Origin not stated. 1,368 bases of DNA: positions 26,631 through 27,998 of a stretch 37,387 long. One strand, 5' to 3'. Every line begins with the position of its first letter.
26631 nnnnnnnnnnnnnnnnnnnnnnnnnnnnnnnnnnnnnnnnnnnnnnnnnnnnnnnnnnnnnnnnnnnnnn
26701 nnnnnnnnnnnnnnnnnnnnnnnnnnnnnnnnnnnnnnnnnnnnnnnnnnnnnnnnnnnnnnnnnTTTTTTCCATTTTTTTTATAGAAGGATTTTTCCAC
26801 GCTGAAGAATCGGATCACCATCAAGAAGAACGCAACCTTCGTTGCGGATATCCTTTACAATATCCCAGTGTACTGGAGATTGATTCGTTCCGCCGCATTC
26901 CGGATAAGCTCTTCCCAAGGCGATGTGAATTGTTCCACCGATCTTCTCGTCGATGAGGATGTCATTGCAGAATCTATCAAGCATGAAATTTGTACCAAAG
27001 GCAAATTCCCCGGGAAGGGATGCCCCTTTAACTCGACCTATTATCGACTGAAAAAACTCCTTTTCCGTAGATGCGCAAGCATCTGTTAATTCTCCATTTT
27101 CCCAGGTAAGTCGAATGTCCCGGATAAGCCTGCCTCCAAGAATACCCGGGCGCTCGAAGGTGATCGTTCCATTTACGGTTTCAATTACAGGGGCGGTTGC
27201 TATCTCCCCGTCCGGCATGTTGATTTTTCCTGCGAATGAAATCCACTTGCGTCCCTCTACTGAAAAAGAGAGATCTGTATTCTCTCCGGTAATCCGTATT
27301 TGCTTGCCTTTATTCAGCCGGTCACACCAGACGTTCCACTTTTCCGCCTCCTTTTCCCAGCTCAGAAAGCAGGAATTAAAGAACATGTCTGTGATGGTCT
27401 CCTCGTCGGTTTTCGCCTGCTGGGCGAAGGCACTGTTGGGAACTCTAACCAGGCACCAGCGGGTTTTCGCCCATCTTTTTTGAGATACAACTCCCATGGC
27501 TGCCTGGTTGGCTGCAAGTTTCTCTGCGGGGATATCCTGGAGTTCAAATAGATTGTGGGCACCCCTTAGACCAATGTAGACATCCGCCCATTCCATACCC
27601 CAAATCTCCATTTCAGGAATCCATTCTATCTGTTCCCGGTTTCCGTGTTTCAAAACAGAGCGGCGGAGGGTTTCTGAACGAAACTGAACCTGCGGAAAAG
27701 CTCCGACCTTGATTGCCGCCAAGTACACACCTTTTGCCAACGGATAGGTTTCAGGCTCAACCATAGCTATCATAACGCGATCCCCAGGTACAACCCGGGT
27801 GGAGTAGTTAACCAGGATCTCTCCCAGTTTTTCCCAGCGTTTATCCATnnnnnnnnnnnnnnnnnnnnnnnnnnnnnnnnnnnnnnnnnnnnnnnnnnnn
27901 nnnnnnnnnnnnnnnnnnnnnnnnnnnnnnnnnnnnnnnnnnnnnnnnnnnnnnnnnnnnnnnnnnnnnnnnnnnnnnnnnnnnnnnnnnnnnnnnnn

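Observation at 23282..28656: Tightly coupled five-gene operon BtpA/SgcQ - M29 aminopeptidase - FGGY kinase - creatinase-like M24 - creatininase: candidate undescribed catabolic system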

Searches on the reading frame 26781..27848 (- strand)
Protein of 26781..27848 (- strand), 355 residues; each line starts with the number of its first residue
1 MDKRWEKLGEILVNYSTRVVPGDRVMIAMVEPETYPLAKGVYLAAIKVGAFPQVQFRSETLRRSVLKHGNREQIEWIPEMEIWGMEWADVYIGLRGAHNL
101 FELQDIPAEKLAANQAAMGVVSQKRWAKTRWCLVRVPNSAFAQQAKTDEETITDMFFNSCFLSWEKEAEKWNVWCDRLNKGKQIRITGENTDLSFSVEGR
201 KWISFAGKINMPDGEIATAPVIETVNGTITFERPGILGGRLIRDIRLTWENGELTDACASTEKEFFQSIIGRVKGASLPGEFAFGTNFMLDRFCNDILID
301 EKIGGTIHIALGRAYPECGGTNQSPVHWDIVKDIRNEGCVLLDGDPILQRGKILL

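Call 3: search_protein_families(library=pfam, proteins=[window:26781-27848:-])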
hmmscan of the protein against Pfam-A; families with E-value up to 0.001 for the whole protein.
window:26781-27848:- (355 aa): 1 family
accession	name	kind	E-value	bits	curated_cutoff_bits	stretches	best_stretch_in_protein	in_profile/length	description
PF02073.20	Peptidase_M29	-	1.4e-53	182.6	27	1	2-333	2-383/406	Thermophilic metalloprotease (M29)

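Call 4: search_protein_families(library=ncbifam, proteins=[window:26781-27848:-])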
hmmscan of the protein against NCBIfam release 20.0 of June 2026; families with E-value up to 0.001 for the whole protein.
window:26781-27848:- (355 aa): 0 families

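Call 12: find_homologous_proteins(query=window:26781-27848:-, max_evalue=1e-10)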
Query window:26781-27848:- (355 aa): 5584 proteins with E <= 1e-10 among 8000 candidates; the best 120 are listed.
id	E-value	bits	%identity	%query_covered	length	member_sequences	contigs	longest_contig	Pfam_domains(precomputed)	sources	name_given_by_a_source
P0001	1.3e-222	756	90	100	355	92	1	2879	PF02073.21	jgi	jgi:aminopeptidase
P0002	1.7e-222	756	90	100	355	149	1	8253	PF02073.21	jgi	-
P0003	2.3e-215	732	88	100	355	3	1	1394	PF02073.21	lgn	-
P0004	3.4e-212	722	86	100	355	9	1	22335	PF02073.21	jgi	jgi:aminopeptidase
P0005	5.3e-212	721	86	100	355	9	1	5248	PF02073.21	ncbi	-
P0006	1.3e-209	713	84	100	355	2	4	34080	PF02073.21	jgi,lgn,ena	-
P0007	2.1e-206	703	82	100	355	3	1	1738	PF02073.21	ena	-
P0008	1.0e-198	678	80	100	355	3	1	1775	PF02073.21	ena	-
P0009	4.0e-185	633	75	100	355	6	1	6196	PF02073.21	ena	-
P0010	1.3e-179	615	74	100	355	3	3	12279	PF02073.21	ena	-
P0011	6.5e-177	606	72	100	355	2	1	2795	PF02073.21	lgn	-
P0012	1.6e-175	601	70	100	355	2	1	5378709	PF02073.21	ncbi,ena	-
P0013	2.8e-175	600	70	100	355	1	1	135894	PF02073.21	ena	-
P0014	2.8e-174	597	72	100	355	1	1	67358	PF02073.21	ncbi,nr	ncbi:MAG: aminopeptidase [Spirochaetales bacterium]|nr:aminopeptidase [Spirochaetales bacterium]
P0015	1.4e-172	592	70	100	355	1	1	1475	PF02073.21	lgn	-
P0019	8.4e-172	589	69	100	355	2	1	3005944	PF02073.21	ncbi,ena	-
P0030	7.0e-169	579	68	100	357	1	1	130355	PF02073.21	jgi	jgi:aminopeptidase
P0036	2.1e-167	575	68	100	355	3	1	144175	PF02073.21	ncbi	ncbi:MAG: aminopeptidase [Anaerolineae bacterium]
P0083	9.7e-159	546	65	100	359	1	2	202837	PF02073.21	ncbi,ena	-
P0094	9.0e-158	543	65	100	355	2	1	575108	PF02073.21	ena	-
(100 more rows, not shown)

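Call 15: find_related_loci(query=A1, collection=genome_contigs, flank=10000)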
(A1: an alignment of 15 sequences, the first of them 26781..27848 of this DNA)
Query A1 (355 aa) in genome_contigs; peptide patterns used: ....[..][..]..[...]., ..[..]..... (x = any residue, [..] = any of these).
234 stretches matched a pattern; 227 encode a relative of the query (tblastn E <= 1e-3); the best 80 are kept; 80 distinct loci.
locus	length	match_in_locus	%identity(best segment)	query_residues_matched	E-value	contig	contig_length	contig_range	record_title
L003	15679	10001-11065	89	1-355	0e+0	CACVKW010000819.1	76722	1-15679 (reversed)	Olavius sp. associated proteobacterium Delta 1 isolate mag2:49deedb4-927c-43a8-ad40-04e63e16f3c8 genome assembly, contig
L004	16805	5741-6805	89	1-355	0e+0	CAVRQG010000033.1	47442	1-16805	MAG: uncultured delta proteobacterium isolate MFD03804.bin.2.134 genome assembly, contig: contig_43648, whole genome sho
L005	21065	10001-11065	87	1-355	0e+0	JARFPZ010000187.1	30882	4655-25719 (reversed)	MAG: Desulfosarcina sp. isolate MAG_Ve_Sed_11 k141_238878, whole genome shotgun sequence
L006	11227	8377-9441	87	1-355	0e+0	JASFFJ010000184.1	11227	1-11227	MAG: Desulfobacterales bacterium isolate D0606S02metaG_Bin_280 D0606S02metaG_FD_scaffold_1327_c1, whole genome shotgun s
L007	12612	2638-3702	87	1-355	0e+0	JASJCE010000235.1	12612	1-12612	MAG: Desulfobacterales bacterium isolate MO_140.B15 MO_140.c_3242, whole genome shotgun sequence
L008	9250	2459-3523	84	1-355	0e+0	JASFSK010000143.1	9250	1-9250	MAG: Desulfobacterales bacterium isolate D1103S02metaG_Bin_146 D1103S02metaG_FD_scaffold_1557_c1, whole genome shotgun s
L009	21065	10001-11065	92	1-355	0e+0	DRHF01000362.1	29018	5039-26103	MAG TPA_asm: Desulfobacterales bacterium isolate HyVt-363 HyVt-363_k145_728430, whole genome shotgun sequence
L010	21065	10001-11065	70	1-355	3e-178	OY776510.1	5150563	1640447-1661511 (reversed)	MAG: Spirochaetia bacterium isolate 10f9290b-63d0-4de7-b2b2-356c5ab5f7f1 genome assembly, chromosome: 1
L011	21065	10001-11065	72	1-355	5e-177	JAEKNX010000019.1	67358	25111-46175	MAG: Spirochaetales bacterium isolate bin_125 NODE_409_length_67358_cov_47.321874, whole genome shotgun sequence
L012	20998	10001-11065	69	1-355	5e-175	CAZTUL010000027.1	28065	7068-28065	MAG TPA_asm: uncultured Spirochaetaceae bacterium isolate SRP241341_co1_122 genome assembly, contig: NODE_1941_length_28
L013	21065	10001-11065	69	1-355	1e-174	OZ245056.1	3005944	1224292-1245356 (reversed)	MAG: Spirochaetaceae bacterium isolate 7d23c4d1-5616-428e-a0a5-f106e7fd6841 genome assembly, chromosome: 1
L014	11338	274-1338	70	1-355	1e-174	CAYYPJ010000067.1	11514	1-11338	MAG TPA_asm: uncultured Spirochaetales bacterium isolate SRP141559_co1_256 genome assembly, contig: NODE_3244_length_115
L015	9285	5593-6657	70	1-355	1e-172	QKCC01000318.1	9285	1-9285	MAG: Spirochaetales bacterium isolate SZUA-414 scaffold_30120, whole genome shotgun sequence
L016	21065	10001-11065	69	1-355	7e-172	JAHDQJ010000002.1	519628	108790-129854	MAG: Spirochaetales bacterium isolate SM3-B16.1 k141_33138, whole genome shotgun sequence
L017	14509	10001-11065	68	1-355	3e-168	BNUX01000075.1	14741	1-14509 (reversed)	Spirochaetia bacterium MS499-42 DNA, sequence075, whole genome shotgun sequence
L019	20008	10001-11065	68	1-355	1e-167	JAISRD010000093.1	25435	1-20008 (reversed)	MAG: Treponema sp. isolate Kf353_bin43 k119_4513579, whole genome shotgun sequence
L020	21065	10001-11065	65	1-355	1e-167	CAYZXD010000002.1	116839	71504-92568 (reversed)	MAG TPA_asm: uncultured Spirochaetaceae bacterium isolate SRP241341_co1_162 genome assembly, contig: NODE_179_length_116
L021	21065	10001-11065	66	1-355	2e-165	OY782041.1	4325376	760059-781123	MAG: Spirochaetia bacterium isolate d8b3d310-4ac7-4817-9bde-c02243007ba8 genome assembly, chromosome: 1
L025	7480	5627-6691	65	1-355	4e-163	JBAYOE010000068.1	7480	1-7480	MAG: Sphaerochaetaceae bacterium isolate SO_2016_LW2_106 scaffold22189_LW138R_2016, whole genome shotgun sequence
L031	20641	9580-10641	62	2-355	1e-159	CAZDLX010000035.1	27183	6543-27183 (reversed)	MAG TPA_asm: uncultured Anaerolineae bacterium isolate SRP268622_co1_365 genome assembly, contig: NODE_3585_length_27183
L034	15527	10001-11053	64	1-351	3e-159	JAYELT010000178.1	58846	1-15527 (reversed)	MAG: Chloroflexota bacterium isolate MAG100 MAG100_178, whole genome shotgun sequence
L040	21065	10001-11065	62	1-355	9e-158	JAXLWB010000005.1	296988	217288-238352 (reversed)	MAG: Caldilineaceae bacterium isolate STL-CHL12 C1.208.fa-5, whole genome shotgun sequence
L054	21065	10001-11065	63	1-355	8e-154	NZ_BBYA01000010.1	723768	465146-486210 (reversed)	Leptolinea tardivitalis strain YMTK-2, whole genome shotgun sequence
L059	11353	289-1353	64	1-355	3e-153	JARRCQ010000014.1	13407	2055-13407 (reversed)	MAG: Candidatus Atribacteria bacterium isolate DJKA113_NP-J24_bin.36 scaffold_1427, whole genome shotgun sequence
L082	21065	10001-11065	61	1-355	5e-149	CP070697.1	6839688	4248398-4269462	MAG: Desulfobacterales bacterium isolate bin589 chromosome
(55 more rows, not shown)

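Call 18: find_encoding_contigs(protein=P0019, flank=10000, max_places=2)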
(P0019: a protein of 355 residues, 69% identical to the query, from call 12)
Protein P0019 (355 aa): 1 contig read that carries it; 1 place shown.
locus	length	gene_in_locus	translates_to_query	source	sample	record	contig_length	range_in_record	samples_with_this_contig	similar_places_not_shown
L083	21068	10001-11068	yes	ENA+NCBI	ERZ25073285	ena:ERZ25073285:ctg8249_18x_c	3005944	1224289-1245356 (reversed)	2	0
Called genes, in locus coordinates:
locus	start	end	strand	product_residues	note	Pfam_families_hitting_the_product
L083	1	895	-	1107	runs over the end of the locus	PF13091:PLDc_2, PF00270:DEAD (faint), PF04851:ResIII (faint), PF00176:SNF2-rel_dom (weak), PF00271:Helicase_C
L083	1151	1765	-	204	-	PF13358:DDE_3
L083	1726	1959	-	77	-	PF13565:HTH_32 (weak)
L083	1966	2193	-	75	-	-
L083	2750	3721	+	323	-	PF08240:ADH_N, PF00107:ADH_zinc_N, PF13602:ADH_zinc_N_2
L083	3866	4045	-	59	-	-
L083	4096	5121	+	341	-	PF20706:GT4-conflict, PF00534:Glycos_transf_1, PF13692:Glyco_trans_1_4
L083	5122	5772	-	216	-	PF00925:GTP_cyclohydro2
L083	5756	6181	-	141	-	PF01242:PTPS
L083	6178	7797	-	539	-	PF01872:RibD_C, PF13602:ADH_zinc_N_2 (weak)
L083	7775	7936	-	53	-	-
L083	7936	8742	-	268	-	PF00903:Glyoxalase (faint), PF18029:Glyoxalase_6 (faint)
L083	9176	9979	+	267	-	PF03437:BtpA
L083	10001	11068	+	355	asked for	PF02073:Peptidase_M29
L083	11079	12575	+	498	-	PF00370:FGGY_N, PF02782:FGGY_C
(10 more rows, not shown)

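Call 19: find_encoding_contigs(protein=P0036, flank=10000, max_places=2)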
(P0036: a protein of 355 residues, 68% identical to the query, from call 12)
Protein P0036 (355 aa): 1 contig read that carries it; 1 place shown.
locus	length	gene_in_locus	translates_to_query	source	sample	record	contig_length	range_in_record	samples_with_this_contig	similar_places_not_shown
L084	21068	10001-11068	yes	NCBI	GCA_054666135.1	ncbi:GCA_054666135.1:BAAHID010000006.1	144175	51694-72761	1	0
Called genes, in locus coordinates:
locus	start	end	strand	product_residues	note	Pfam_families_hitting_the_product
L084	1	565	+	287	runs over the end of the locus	PF00903:Glyoxalase, PF22677:Ble-like_N (faint), PF13468:Glyoxalase_3 (faint), PF13669:Glyoxalase_4, PF18029:Glyoxalase_6 (faint), PF00903:Glyoxalase, PF13669:Glyoxalase_4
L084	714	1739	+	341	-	PF00532:Peripla_BP_1 (weak), PF13407:Peripla_BP_4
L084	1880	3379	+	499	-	PF09818:ABC_ATPase (faint), PF00005:ABC_tran, PF13304:AAA_21 (faint), PF00005:ABC_tran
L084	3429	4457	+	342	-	PF02653:BPD_transp_2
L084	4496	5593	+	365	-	PF02653:BPD_transp_2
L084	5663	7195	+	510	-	PF00370:FGGY_N, PF02782:FGGY_C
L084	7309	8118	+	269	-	PF03437:BtpA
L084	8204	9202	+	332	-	PF02733:Dak1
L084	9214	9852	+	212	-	PF02734:Dak2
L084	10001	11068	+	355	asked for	PF02073:Peptidase_M29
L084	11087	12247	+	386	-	PF00016:RuBisCO_large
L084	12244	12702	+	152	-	PF07883:Cupin_2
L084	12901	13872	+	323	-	PF00226:DnaJ, PF01556:DnaJ_C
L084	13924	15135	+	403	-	PF00089:Trypsin, PF13365:Trypsin_2, PF13180:PDZ_2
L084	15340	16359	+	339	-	PF18854:baeRF_family10, PF18844:baeRF_family2 (weak)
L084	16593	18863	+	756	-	PF02366:PMT (weak), PF13231:PMT_2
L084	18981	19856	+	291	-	PF01476:LysM, PF00932:LTD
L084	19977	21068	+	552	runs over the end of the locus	PF00150:Cellulase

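Call 20: find_encoding_contigs(protein=P0094, flank=10000, max_places=2)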
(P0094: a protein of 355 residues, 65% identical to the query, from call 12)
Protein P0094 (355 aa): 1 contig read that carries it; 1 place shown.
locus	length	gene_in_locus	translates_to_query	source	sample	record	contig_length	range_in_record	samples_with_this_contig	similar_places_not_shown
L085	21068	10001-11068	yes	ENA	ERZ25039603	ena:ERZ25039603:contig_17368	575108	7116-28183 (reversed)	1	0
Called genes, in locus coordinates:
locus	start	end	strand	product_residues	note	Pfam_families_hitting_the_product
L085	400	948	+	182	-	-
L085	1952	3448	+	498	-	PF01547:SBP_bac_1, PF13416:SBP_bac_8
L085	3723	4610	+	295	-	PF00528:BPD_transp_1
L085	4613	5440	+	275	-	PF00528:BPD_transp_1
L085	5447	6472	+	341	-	PF01408:GFO_IDH_MocA, PF03447:NAD_binding_3 (weak), PF02894:GFO_IDH_MocA_C, PF22725:GFO_IDH_MocA_C3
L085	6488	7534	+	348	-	PF00107:ADH_zinc_N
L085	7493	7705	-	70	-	-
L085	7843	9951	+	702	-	PF00370:FGGY_N, PF02782:FGGY_C, PF03437:BtpA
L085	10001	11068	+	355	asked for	PF02073:Peptidase_M29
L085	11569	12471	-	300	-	PF00528:BPD_transp_1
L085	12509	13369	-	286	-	PF00528:BPD_transp_1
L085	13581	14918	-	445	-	PF01547:SBP_bac_1, PF13416:SBP_bac_8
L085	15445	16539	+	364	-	PF01571:GCV_T, PF08669:GCV_T_C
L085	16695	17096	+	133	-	PF01597:GCV_H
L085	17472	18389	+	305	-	PF13416:SBP_bac_8, PF01547:SBP_bac_1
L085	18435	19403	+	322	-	PF04909:Amidohydro_2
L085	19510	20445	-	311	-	PF09861:Lar_N, PF21113:LarA_C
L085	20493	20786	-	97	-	PF09861:Lar_N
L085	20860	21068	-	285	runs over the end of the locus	PF08450:SGL, PF03088:Str_synth (faint)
